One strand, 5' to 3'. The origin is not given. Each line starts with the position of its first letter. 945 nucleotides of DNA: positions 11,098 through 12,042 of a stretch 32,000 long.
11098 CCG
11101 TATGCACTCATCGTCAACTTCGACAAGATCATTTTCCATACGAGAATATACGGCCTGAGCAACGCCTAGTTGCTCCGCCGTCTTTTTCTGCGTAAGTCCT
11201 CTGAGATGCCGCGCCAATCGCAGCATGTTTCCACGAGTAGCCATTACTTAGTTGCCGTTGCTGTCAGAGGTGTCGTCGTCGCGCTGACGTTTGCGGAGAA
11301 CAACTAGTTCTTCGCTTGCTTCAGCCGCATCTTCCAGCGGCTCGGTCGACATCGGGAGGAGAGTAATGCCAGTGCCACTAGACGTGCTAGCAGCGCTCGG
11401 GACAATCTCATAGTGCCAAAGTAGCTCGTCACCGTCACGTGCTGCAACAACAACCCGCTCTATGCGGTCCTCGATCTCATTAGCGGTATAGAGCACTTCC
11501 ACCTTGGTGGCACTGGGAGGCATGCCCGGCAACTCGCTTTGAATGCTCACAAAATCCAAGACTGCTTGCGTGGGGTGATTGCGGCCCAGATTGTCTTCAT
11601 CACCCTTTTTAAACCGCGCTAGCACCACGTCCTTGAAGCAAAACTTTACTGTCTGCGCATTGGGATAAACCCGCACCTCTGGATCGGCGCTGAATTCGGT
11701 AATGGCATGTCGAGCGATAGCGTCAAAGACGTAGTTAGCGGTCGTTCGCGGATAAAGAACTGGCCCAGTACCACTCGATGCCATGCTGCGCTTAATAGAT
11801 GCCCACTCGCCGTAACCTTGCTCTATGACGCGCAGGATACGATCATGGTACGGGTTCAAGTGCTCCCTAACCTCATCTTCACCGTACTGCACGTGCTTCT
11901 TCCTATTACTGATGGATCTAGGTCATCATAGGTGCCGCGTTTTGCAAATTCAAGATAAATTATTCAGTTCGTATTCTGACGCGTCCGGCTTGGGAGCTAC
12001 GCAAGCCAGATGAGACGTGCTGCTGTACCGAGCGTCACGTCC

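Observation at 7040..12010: Compact low-GC island with two convergent bicistronic operons: candidate defence island at a prophage/tRNA hotspot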

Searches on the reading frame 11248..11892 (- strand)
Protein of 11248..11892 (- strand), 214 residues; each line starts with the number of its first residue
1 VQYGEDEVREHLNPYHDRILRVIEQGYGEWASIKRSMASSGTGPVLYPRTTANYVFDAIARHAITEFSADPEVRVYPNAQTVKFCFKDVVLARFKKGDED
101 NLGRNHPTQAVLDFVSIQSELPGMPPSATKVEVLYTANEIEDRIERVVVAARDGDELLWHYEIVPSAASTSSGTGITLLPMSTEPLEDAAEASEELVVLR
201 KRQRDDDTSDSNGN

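Call 4: search_protein_families(library=pfam, proteins=[window:11248-11892:-], max_evalue=0.1)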
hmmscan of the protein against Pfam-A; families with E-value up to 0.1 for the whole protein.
window:11248-11892:- (214 aa): 0 families

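Call 5: search_protein_families(library=padloc, proteins=[window:11248-11892:-], max_evalue=0.1)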
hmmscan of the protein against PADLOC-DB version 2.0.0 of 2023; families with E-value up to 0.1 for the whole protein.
window:11248-11892:- (214 aa): 0 families

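Call 6: search_protein_families(library=ncbifam, proteins=[window:11248-11892:-], max_evalue=0.1)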
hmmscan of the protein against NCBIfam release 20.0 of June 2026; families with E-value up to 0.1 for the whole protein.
window:11248-11892:- (214 aa): 0 families

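Call 11: search_protein_families(library=phrogs, proteins=[window:11248-11892:-], max_evalue=0.01)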
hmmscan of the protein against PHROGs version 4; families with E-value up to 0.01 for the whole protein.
window:11248-11892:- (214 aa): 1 family
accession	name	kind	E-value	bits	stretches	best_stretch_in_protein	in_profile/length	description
phrog_15813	-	unknown function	2.9e-08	34.2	1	7-169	8-168/209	-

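Call 13: find_homologous_proteins(query=window:11248-11892:-)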
Query window:11248-11892:- (214 aa): 171 proteins with E <= 0.001 among 469 candidates; the best 120 are listed.
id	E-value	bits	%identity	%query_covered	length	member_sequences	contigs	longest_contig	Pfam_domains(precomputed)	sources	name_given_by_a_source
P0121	2.9e-136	470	99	100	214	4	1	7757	-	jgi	jgi:hypothetical protein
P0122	1.1e-112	393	84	100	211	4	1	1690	-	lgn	-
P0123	2.0e-112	392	84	100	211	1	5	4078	-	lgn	-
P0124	7.3e-104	364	79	100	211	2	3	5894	-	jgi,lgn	-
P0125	3.7e-76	274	60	99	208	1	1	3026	-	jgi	-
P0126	5.6e-71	257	55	99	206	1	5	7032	-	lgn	-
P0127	8.0e-71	256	53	99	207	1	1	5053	-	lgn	-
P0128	8.1e-71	256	54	100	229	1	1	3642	-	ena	-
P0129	3.5e-70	254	54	100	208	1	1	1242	-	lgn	-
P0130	3.3e-69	251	66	76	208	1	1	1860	-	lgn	-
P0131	4.4e-69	250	56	100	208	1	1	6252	-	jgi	jgi:hypothetical protein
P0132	6.0e-69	250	57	99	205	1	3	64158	-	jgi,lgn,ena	-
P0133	8.0e-69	250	55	100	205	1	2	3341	-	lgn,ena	-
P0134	2.6e-68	248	55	98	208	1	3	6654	-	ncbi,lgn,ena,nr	ncbi:MAG TPA: hypothetical protein VLA52_15285 [Thermohalobaculum sp.]|nr:hypothetical protein [Ther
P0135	2.6e-68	248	54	100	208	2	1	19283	-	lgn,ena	-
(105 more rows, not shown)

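Call 19: find_encoding_contigs(protein=P0124, flank=10000, max_places=6)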
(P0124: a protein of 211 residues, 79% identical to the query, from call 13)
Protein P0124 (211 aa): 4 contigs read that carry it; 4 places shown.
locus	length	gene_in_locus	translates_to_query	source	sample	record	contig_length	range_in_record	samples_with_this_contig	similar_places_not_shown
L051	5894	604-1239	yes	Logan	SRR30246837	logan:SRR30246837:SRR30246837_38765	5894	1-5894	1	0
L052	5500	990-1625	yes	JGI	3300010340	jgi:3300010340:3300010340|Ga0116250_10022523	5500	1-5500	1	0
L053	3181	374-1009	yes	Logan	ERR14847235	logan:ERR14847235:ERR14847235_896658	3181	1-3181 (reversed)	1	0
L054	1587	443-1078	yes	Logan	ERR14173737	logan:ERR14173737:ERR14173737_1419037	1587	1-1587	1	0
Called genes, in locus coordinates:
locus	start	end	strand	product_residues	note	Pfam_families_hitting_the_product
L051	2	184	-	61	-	?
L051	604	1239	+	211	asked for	-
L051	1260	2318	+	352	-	PF01381:HTH_3 (faint), PF06114:Peptidase_M78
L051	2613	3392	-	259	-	-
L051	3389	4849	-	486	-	-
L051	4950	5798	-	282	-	PF20066:Glyoxalase_8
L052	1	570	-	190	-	?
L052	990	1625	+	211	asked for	-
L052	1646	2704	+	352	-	PF01381:HTH_3 (faint), PF06114:Peptidase_M78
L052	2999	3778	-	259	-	-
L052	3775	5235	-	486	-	-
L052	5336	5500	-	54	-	?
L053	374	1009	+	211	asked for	-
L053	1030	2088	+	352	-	PF01381:HTH_3 (faint), PF06114:Peptidase_M78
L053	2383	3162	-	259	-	-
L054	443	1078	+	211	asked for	-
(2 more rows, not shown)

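Call 20: find_encoding_contigs(protein=P0121, flank=10000, max_places=4)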
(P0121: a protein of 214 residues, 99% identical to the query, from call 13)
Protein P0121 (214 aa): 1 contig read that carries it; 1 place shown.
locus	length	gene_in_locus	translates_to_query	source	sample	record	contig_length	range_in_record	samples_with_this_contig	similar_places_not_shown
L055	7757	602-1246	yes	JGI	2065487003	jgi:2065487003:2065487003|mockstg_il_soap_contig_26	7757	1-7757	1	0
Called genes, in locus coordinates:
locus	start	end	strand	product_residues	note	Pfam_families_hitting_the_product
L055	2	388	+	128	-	?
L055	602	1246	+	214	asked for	-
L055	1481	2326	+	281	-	PF06114:Peptidase_M78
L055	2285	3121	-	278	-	-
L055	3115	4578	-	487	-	PF01966:HD (weak)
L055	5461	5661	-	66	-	-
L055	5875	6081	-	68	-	PF01527:HTH_Tnp_1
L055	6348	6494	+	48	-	-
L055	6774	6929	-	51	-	-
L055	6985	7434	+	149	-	PF02498:Bro-N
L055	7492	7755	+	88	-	?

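Call 46: find_related_loci(query=A2, collection=metagenome_contigs, flank=6000)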
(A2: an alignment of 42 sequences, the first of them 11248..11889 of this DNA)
Query A2 (213 aa) in metagenome_contigs; peptide patterns used: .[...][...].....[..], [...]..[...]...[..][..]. (x = any residue, [..] = any of these).
228 stretches matched a pattern; 54 encode a relative of the query (tblastn E <= 1e-3); 54 distinct loci.
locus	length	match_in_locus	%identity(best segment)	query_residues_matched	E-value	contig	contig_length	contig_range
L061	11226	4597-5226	80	1-213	1e-113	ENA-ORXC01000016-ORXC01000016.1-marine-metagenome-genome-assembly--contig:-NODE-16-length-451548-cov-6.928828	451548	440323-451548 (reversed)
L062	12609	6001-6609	57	1-211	3e-77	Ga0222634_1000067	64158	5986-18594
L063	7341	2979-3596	54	1-213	2e-74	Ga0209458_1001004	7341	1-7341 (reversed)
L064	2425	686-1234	54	1-187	3e-62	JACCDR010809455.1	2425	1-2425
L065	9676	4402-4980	48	1-200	2e-60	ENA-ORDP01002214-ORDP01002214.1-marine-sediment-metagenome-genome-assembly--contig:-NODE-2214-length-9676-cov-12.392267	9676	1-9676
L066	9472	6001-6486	57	1-162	5e-60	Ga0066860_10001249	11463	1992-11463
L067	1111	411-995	50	2-201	4e-64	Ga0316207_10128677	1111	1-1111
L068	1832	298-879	48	4-200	3e-58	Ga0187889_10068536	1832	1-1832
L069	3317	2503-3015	51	4-177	1e-54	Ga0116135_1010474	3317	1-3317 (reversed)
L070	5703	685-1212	50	2-180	2e-54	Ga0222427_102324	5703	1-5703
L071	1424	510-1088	47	4-202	9e-56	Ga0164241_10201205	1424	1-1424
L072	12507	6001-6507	51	4-170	1e-53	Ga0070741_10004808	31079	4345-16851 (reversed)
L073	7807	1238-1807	46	5-202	6e-53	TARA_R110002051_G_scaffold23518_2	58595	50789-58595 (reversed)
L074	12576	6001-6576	47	4-201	7e-57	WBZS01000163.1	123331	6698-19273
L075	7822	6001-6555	47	4-196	6e-52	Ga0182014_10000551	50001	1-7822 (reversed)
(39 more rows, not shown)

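Call 52: predict_structure(alignment_id=A2)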
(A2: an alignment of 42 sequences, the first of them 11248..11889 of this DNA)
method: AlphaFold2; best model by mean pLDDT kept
length: 213 residues; sequences in the alignment: 42
mean_pLDDT: 79.3   pTM: 0.70
mean pLDDT of the five models: 79.3, 79.0, 79.0, 78.3, 77.4
residues with pLDDT >= 90: 97; 70-90: 38; 50-70: 63; < 50: 15
segments of 3 or more residues with pLDDT < 50: 171-175, 187-189, 207-209
pLDDT, mean of each block of 10 residues (from residue 1): 92 97 95 92 71 92 97 90 94 85 63 62 76 92 94 89 73 50 51 62 55 53
secondary structure, 60 per line:
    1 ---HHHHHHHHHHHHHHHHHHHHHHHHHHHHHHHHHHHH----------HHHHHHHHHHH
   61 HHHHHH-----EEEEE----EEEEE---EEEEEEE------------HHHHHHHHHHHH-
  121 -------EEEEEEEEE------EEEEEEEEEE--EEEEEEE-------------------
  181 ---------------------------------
elements in order: H4-39 H50-66 E72-76 E81-85 E89-95 H108-119 E128-136 E143-152 E155-161

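Call 57: fold_search(model_id=the predicted structure, library=pdb)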
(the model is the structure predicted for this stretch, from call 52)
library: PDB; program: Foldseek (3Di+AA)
matches with E <= 10: 417; with E <= 0.001: 0
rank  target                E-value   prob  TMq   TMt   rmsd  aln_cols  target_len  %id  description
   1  2ohc_A                1.2e-02  0.60  0.20  0.16   9.5       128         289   14  structural and mutational analysis of tRNA-intron splicing endonuclease from Thermoplasma acidophilum DSM1728 (released 2007-11-27)
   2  5cs4_B                2.5e-02  0.44  0.26  0.17   8.5       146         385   11  Crystal structure of domains AC3-AC5 of yeast acetyl-CoA carboxylase (released 2015-10-28)
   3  2ohc_B                4.0e-02  0.35  0.19  0.15   9.7       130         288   15  structural and mutational analysis of tRNA-intron splicing endonuclease from Thermoplasma acidophilum DSM1728 (released 2007-11-27)
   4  7et0_C                7.4e-02  0.44  0.24  0.09  11.3       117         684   12  Crystal structure of the complex formed by Wolbachia cytoplasmic incompatibility factors CinA and CinB from wPip (released 2021-11-10)
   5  2ohe                  8.9e-02  0.25  0.19  0.15   9.9       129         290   14  Structural and mutational analysis of tRNA-Intron splicing endonuclease from Thermoplasma acidophilum DSM 1728 (released 2007-11-27)
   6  6vk3_B                9.5e-02  0.23  0.19  0.14   8.4       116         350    9  CryoEM structure of Hrd3/Yos9 complex (released 2020-04-29)
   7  7esz_C                1.0e-01  0.41  0.24  0.09  10.4       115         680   11  Crystal structure of the complex formed by Wolbachia cytoplasmic incompatibility factors CinA and CinB with Mn2+ from  (released 2021-11-10)
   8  7et0_A                1.2e-01  0.38  0.25  0.10  11.1       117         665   12  Crystal structure of the complex formed by Wolbachia cytoplasmic incompatibility factors CinA and CinB from wPip (released 2021-11-10)
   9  7esz_A                1.7e-01  0.25  0.25  0.10   9.9       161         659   10  Crystal structure of the complex formed by Wolbachia cytoplasmic incompatibility factors CinA and CinB with Mn2+ from  (released 2021-11-10)
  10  6rxt_CK               1.7e-01  0.13  0.16  0.12  19.4       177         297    9  Cryo-EM structure of the 90S pre-ribosome (Kre33-Noc4) from Chaetomium thermophilum, state A (released 2019-08-14)
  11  3slp_A                1.8e-01  0.35  0.26  0.25  12.5       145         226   12  Crystal Structure of Lambda Exonuclease in Complex with a 12 BP Symmetric DNA Duplex (released 2011-07-20)
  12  5cw4_B                2.0e-01  0.21  0.22  0.20   9.0       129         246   12  Structure of CfBRCC36-CfKIAA0157 complex (Selenium Edge) (released 2015-09-16)
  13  8xl0_E                2.1e-01  0.13  0.23  0.05  13.6       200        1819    9  Citrate-induced filament of human acetyl-coenzyme A carboxylase 1 (ACC1-citrate) (released 2024-10-23)
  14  8xkz_C                2.1e-01  0.13  0.23  0.04  13.6       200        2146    9  Core region of the citrate-induced human acetyl-CoA carboxylase 1 filament (ACC1-citrate) (released 2024-10-23)
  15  8b9d_C                2.1e-01  0.08  0.15  0.07  12.5       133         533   10  Human replisome bound by Pol Alpha (released 2023-08-09)
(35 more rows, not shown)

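Call 58: fold_search(model_id=the predicted structure, library=viral)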
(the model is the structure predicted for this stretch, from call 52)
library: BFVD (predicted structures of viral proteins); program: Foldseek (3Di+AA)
matches with E <= 10: 500; with E <= 0.001: 0
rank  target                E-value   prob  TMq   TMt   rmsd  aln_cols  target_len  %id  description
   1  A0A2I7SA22            1.7e-02  0.47  0.22  0.23  16.9       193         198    7  (no name in the UniProt tables at hand)
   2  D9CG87                1.8e-02  0.84  0.32  0.32  19.0       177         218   14  (no name in the UniProt tables at hand)
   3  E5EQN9                3.5e-02  0.66  0.31  0.29   6.6       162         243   11  (no name in the UniProt tables at hand)
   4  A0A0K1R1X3            5.1e-02  0.13  0.16  0.12  20.5       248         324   12  Nuclear protein UL24 [Testudinid alphaherpesvirus 3]
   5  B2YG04                6.1e-02  0.18  0.18  0.22  15.9       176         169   13  PD-(D/E)XK endonuclease-like domain-containing protein [Musca hytrovirus(isolate Musca domestica/United States/Boucias/-)]
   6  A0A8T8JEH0            6.5e-02  0.54  0.26  0.37   7.1       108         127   17  (no name in the UniProt tables at hand)
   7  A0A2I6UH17            6.5e-02  0.30  0.22  0.26  11.5       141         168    8  Uncharacterized protein [Salinibacter phage M31CR41-2]
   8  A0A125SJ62            6.9e-02  0.16  0.19  0.23  14.6       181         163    8  (no name in the UniProt tables at hand)
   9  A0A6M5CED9            7.8e-02  0.16  0.15  0.24  12.9       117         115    8  (no name in the UniProt tables at hand)
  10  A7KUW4                7.8e-02  0.12  0.17  0.15  15.5       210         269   10  (no name in the UniProt tables at hand)
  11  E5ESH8                1.1e-01  0.47  0.28  0.26   9.0       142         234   11  (no name in the UniProt tables at hand)
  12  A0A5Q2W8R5            1.1e-01  0.30  0.22  0.36   6.9       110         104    8  (no name in the UniProt tables at hand)
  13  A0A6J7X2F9            1.2e-01  0.18  0.15  0.14  19.2       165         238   14  Uncharacterized protein [uncultured Caudovirales phage]
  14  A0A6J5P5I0            1.4e-01  0.75  0.25  0.45   4.4        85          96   15  Uncharacterized protein [uncultured Caudovirales phage]
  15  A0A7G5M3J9            1.4e-01  0.10  0.13  0.10  17.9       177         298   10  (no name in the UniProt tables at hand)
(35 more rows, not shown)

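Call 80: search_protein_families(library=pfam, alignment_id=A3, max_evalue=0.00001)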
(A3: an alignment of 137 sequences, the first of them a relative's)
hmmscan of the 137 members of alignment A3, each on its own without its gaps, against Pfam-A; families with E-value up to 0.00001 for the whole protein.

A. member 1, L062:7702-8625:+ (308 aa): 1 family
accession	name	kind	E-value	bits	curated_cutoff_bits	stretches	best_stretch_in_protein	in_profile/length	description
PF03400.19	DDE_Tnp_IS1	-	1.7e-07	32.1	24.1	0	212-252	85-125/131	IS1 transposase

B. families by the number of members that match (of 137 scanned): 136 families (the first 25 are shown)
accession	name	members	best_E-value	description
PF03400.19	DDE_Tnp_IS1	4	1.7e-07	IS1 transposase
PF13561.12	adh_short_C2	2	5.3e-63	Enoyl-(Acyl carrier protein) reductase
PF00106.31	adh_short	2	3.9e-59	short chain dehydrogenase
PF00589.27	Phage_integrase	2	8.9e-27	Phage integrase family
PF17289.8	Terminase_6C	2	1e-26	Terminase RNaseH-like domain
PF01471.23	PG_binding_1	2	1.6e-21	Putative peptidoglycan binding domain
PF08659.16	KR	2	1.4e-20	KR domain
PF00188.32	CAP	2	4.9e-08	Cysteine-rich secretory protein family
PF03030.21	H_PPase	1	9.8e-247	Inorganic H+ pyrophosphatase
PF01645.23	Glu_synthase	1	1.9e-149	Conserved region in glutamate synthase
PF10082.15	BBP2_2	1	1.9e-130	Putative beta-barrel porin 2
PF13406.11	SLT_2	1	2.2e-108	Transglycosylase SLT domain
PF00491.26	Arginase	1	1.1e-90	Arginase family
PF09317.16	ACDH_C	1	1.3e-87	Acyl-CoA dehydrogenase, C-terminal, bacterial type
PF01493.24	GXGXG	1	7e-86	GXGXG motif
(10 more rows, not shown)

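Call 81: search_protein_families(library=padloc, alignment_id=A3, max_evalue=1e-8)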
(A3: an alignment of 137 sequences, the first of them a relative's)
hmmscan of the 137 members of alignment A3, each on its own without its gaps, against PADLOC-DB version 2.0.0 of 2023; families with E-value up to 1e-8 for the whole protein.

A. member 1, L062:7702-8625:+ (308 aa): 0 families

B. families by the number of members that match (of 137 scanned): 19 families
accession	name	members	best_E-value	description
PDLC03253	MTase_II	1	7.1e-59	Type II methyltransferase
PDLC03961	ShosA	1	2.7e-54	-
PDLC01737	TnsB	1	6.9e-38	TnsB_0_V-K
PDLC03927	PsyrA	1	1.2e-27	-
PDLC03294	MTase_II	1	2.3e-26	Type II methyltransferase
PDLC03247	MTase_II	1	5e-25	Type II methyltransferase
PDLC02997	ShosA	1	1.5e-24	-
PDLC03735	oMTase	1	6e-20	orphan methyltransferase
PDLC04018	PD-Lambda-5_B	1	4e-19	-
PDLC03244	MTase_II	1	4.6e-19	Type II methyltransferase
PDLC03358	MTase_II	1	1.2e-13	Type II methyltransferase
PDLC03717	oMTase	1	1.4e-12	orphan methyltransferase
PDLC03261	MTase_II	1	3.2e-12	Type II methyltransferase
PDLC03729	oMTase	1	1.3e-11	orphan methyltransferase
PDLC01734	typeIV_RecD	1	2.1e-10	RecD_0_IVD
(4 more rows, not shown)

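Call 91: find_related_loci(query=A2, collection=viral_contigs, flank=8000)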
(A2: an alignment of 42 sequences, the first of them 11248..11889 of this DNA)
Query A2 (213 aa) in viral_contigs; peptide patterns used: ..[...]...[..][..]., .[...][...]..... (x = any residue, [..] = any of these).
98 stretches matched a pattern; 6 encode a relative of the query (tblastn E <= 1e-3); 6 distinct loci.
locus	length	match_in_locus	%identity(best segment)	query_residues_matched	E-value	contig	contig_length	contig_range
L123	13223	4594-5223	80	1-213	4e-114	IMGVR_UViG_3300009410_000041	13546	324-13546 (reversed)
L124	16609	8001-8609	57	1-211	7e-78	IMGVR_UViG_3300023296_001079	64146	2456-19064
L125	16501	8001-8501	50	4-170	7e-51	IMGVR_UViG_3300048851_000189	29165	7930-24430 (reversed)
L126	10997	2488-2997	43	5-178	4e-44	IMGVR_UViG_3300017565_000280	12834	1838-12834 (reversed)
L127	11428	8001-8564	40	1-196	7e-41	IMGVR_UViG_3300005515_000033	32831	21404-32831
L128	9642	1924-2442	32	4-185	7e-22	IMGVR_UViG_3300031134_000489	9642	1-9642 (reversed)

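Call 96: search_solved_structures(query=A2, max_evalue=10)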
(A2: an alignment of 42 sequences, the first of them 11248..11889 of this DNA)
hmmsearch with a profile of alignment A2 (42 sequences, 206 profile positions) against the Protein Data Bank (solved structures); distinct sequences matched with E-value up to 10: 3.
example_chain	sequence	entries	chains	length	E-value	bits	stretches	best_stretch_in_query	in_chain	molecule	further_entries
9pxs_A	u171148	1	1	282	0.44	13.1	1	44-88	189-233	D-alanine aminotransferase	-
3m5g_B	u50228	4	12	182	0.68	12.5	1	137-179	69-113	Hemagglutinin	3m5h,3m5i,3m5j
6mlm_C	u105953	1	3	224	1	11.9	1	137-179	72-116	Hemagglutinin HA2 chain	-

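Call 98: search_protein_representatives(alignment_id=A2)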
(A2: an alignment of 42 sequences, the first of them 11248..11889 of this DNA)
Query: 42 sequences, 206 profile positions. Proteins with E-value up to 0.001 (for the whole library): 1338; up to 1e-10: 568; up to 1e-30: 80. The best 150 are listed.
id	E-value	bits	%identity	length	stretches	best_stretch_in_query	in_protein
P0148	3.0e-81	288.0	-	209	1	1-204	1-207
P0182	2.6e-77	275.2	-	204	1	1-198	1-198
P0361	5.8e-77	274.0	-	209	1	6-201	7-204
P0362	2.1e-71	255.9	-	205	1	1-204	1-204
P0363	9.0e-67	240.7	-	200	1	6-200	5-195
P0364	2.7e-66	239.2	-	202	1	1-201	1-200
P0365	7.3e-65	234.5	-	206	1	4-203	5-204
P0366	3.5e-64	232.3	-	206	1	1-198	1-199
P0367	8.6e-64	231.0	-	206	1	7-202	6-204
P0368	1.2e-63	230.5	-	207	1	1-203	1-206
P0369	1.5e-63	230.2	-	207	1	4-199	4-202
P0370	8.0e-62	224.6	-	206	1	1-200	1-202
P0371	1.8e-60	220.1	-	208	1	1-202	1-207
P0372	1.0e-59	217.7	-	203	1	7-200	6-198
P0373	1.9e-59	216.8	-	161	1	46-196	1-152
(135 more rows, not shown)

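Call 100: search_protein_families(library=padloc, alignment_id=A4, max_evalue=0.01)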
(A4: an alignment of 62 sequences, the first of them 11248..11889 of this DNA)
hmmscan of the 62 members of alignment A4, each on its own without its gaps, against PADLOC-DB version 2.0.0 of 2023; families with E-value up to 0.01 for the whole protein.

A. member 1, window:11248-11889:- (213 aa): 0 families

B. families by the number of members that match (of 62 scanned): 1 family
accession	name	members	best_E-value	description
PDLC02234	AbiEi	1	0.0056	AbiEi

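Call 101: search_protein_families(library=pfam, alignment_id=A4, max_evalue=0.01)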
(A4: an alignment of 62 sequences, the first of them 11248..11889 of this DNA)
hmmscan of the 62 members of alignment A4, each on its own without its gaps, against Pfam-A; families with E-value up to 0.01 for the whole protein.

A. member 1, window:11248-11889:- (213 aa): 0 families

B. families by the number of members that match (of 62 scanned): 2 families
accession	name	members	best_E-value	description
PF06888.18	Put_Phosphatase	1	0.0064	Putative Phosphatase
PF21263.2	Acyl-CoA-dh_C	1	0.0074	Acyl-CoA dehydrogenase, C-terminal domain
